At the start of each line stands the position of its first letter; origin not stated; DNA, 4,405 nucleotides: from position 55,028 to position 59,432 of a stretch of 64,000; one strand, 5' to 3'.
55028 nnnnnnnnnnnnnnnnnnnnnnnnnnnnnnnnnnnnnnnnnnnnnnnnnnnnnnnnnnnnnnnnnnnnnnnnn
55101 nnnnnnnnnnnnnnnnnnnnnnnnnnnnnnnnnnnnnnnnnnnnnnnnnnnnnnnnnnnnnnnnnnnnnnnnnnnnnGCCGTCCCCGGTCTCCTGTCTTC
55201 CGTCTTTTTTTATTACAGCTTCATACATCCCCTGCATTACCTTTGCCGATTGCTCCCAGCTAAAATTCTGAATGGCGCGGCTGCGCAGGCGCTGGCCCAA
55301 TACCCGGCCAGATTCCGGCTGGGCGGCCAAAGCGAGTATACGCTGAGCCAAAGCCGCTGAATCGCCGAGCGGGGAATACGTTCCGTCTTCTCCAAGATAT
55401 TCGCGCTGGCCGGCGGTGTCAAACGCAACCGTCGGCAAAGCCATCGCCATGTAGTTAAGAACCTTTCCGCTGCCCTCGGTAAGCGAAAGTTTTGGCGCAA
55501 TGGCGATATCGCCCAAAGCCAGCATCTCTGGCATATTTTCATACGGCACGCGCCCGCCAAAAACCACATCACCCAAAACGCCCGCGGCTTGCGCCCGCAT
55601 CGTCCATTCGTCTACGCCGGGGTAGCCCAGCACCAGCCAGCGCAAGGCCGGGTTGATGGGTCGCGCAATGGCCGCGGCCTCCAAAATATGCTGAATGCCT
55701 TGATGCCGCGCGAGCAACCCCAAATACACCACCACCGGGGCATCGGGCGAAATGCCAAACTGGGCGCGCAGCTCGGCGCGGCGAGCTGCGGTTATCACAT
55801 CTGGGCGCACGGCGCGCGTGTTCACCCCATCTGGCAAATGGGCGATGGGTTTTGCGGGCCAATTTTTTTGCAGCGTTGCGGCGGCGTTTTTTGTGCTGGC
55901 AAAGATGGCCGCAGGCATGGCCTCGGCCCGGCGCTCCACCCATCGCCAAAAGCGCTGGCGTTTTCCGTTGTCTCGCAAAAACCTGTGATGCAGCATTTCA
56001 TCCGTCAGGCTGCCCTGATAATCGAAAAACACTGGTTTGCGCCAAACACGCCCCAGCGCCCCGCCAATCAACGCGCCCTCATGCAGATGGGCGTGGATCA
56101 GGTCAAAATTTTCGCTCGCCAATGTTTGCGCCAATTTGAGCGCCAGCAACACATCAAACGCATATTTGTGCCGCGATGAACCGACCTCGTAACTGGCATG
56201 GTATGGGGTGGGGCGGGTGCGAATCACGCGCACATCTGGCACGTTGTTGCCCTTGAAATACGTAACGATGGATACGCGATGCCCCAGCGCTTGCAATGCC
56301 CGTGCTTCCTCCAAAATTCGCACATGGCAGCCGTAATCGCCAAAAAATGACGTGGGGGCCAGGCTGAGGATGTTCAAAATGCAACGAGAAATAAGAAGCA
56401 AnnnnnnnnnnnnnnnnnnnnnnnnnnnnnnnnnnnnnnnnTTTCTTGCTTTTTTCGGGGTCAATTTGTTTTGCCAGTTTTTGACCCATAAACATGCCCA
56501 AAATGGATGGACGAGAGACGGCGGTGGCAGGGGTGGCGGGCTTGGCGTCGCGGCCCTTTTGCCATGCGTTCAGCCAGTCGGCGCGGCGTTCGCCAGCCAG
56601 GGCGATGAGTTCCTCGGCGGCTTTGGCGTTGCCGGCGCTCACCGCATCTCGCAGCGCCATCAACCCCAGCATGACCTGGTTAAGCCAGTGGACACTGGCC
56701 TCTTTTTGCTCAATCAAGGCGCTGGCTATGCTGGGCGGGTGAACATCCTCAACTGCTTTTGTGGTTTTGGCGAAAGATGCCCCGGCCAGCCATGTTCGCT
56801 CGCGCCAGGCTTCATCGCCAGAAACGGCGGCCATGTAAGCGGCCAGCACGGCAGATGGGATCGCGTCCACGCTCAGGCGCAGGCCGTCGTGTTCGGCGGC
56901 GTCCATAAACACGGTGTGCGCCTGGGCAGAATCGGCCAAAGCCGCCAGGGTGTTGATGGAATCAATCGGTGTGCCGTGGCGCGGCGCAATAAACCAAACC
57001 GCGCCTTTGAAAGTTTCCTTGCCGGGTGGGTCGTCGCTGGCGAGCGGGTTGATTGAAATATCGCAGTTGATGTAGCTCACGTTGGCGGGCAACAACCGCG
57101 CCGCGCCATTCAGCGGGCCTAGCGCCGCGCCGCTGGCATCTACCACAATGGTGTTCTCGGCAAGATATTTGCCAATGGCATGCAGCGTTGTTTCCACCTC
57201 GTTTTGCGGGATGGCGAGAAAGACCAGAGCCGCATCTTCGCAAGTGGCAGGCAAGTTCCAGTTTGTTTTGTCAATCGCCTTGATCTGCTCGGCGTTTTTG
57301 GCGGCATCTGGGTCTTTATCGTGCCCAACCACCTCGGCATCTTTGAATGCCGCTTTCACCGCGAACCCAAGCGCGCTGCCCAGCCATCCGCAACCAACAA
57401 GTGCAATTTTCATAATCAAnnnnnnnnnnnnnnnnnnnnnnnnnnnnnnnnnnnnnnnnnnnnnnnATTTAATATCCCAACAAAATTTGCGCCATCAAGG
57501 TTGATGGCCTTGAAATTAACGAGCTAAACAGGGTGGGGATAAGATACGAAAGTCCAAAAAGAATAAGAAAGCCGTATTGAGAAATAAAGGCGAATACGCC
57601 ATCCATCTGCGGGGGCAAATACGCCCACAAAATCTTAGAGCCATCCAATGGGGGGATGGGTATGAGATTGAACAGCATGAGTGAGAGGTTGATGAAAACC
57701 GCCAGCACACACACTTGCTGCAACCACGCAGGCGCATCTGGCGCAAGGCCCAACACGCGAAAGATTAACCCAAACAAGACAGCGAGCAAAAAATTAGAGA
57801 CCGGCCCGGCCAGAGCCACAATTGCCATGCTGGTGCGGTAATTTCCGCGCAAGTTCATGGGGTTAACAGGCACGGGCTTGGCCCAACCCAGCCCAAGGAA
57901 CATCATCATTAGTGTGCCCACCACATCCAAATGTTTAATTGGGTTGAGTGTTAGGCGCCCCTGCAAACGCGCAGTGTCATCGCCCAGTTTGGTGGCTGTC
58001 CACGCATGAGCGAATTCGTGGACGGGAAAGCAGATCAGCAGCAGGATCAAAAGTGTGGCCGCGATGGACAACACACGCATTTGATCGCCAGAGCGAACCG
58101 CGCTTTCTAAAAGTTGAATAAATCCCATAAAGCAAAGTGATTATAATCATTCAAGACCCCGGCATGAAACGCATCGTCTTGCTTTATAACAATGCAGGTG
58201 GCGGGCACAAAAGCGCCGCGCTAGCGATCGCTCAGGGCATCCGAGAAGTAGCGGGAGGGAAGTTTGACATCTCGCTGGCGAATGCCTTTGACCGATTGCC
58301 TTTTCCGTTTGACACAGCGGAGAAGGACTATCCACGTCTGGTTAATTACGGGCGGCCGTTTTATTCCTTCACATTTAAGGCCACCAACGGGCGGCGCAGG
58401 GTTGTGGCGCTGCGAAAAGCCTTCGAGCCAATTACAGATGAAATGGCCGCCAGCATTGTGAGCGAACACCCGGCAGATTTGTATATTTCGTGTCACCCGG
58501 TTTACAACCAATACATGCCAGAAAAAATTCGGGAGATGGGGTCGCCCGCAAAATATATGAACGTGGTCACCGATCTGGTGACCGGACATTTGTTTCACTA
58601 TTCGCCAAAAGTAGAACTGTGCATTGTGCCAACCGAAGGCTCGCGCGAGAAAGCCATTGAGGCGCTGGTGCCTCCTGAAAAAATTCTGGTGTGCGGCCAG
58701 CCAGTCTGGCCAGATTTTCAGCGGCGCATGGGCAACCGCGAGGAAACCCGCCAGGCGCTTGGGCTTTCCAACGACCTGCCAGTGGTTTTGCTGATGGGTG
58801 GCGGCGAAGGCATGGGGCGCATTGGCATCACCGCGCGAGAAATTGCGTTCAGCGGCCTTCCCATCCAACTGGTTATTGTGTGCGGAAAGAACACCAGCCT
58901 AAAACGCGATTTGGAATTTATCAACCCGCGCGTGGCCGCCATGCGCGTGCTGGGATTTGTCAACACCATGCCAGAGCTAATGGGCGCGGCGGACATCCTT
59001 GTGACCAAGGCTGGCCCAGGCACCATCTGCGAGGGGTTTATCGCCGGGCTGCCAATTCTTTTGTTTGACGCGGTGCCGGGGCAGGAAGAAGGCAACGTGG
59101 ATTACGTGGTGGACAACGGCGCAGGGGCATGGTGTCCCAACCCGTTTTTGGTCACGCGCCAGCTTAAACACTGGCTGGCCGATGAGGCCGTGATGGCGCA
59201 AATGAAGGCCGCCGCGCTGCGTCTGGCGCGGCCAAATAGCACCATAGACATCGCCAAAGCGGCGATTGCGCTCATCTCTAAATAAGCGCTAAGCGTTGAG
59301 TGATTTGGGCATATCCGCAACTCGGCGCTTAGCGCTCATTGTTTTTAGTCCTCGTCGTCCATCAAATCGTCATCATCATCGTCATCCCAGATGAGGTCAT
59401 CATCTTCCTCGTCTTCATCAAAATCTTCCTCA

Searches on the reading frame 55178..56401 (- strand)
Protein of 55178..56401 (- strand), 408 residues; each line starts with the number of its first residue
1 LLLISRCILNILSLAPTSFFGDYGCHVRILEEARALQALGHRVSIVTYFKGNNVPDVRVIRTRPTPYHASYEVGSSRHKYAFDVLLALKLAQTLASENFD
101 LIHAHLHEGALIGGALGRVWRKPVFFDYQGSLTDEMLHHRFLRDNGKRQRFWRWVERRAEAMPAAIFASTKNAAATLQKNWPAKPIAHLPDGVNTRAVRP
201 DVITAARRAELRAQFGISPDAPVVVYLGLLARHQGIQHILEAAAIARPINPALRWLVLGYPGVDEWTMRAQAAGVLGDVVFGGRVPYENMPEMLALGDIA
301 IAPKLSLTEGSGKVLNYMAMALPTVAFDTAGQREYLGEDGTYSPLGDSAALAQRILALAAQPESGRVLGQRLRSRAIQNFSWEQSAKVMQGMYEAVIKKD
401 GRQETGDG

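Call 61: search_protein_families(library=pfam, proteins=[window:55178-56401:-], max_evalue=0.001)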
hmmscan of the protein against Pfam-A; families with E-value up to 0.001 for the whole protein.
window:55178-56401:- (408 aa): 5 families
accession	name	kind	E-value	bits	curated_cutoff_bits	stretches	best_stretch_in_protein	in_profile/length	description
PF13692.12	Glyco_trans_1_4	-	1.9e-18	67.6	27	1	222-359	2-140/142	Glycosyl transferases group 1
PF13439.12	Glyco_transf_4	-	2.8e-17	63.7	28.5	1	27-195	6-168/170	Glycosyltransferase Family 4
PF00534.26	Glycos_transf_1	-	4.4e-17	62.6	26.4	1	208-371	2-168/172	Glycosyl transferases group 1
PF13579.12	Glyco_trans_4_4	-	4.4e-16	60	29.7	1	24-191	2-157/158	Glycosyl transferase 4-like domain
PF13524.12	Glyco_trans_1_2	-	1e-05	25.9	25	1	248-387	12-140/144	Glycosyl transferase-like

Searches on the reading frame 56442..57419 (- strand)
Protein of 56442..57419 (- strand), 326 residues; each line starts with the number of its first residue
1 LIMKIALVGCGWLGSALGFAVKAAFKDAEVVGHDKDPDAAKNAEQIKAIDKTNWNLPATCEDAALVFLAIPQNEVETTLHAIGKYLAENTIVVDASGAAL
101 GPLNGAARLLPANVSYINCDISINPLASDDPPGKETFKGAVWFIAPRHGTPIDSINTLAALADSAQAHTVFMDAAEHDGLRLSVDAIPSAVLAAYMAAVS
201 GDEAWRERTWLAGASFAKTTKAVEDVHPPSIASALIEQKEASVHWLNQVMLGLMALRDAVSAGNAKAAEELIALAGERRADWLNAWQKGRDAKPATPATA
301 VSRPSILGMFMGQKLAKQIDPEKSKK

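Call 61: search_protein_families(library=pfam, proteins=[window:56442-57419:-], max_evalue=0.001)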
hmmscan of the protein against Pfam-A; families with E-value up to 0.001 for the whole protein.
window:56442-57419:- (326 aa): 3 families
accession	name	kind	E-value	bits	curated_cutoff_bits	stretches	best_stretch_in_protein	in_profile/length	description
PF02153.23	PDH_N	-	2.5e-10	40.5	26.5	1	19-169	3-152/154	Prephenate dehydrogenase, nucleotide-binding domain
PF03807.23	F420_oxidored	-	1.4e-07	32.4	21.6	1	4-95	1-91/94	NADP oxidoreductase coenzyme F420-dependent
PF10727.15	Rossmann-like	-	1.1e-05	25.6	23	1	3-99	15-111/131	Rossmann-like domain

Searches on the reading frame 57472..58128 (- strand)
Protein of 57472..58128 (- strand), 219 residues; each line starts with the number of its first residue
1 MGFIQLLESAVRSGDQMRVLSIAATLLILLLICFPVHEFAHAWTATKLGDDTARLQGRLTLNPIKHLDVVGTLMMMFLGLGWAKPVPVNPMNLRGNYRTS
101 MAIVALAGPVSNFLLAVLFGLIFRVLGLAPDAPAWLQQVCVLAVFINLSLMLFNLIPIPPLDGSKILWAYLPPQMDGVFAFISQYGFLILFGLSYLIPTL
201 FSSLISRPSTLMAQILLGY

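Call 81: search_protein_families(library=pfam, proteins=[window:57472-58128:-], max_evalue=0.001)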
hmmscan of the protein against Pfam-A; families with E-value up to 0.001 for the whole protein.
window:57472-58128:- (219 aa): 1 family
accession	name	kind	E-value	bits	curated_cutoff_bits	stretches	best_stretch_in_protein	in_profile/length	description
PF02163.28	Peptidase_M50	-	3.9e-15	56.2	27.2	2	136-190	159-218/221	Peptidase family M50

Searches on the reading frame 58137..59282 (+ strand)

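Call 61: search_protein_families(library=pfam, proteins=[window:58137-59282:+], max_evalue=0.001)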
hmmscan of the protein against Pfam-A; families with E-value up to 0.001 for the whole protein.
window:58137-59282:+ (382 aa): 3 families
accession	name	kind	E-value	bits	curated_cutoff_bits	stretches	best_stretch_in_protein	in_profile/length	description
PF06925.17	MGDG_synth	-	4.2e-14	53.4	25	1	24-190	1-169/169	Monogalactosyldiacylglycerol (MGDG) synthase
PF04101.22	Glyco_tran_28_C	-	7.4e-10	39.5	22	1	240-338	29-128/166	Glycosyltransferase family 28 C-terminal domain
PF13692.12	Glyco_trans_1_4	-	3.4e-05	24.6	27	1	243-327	34-126/142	Glycosyl transferases group 1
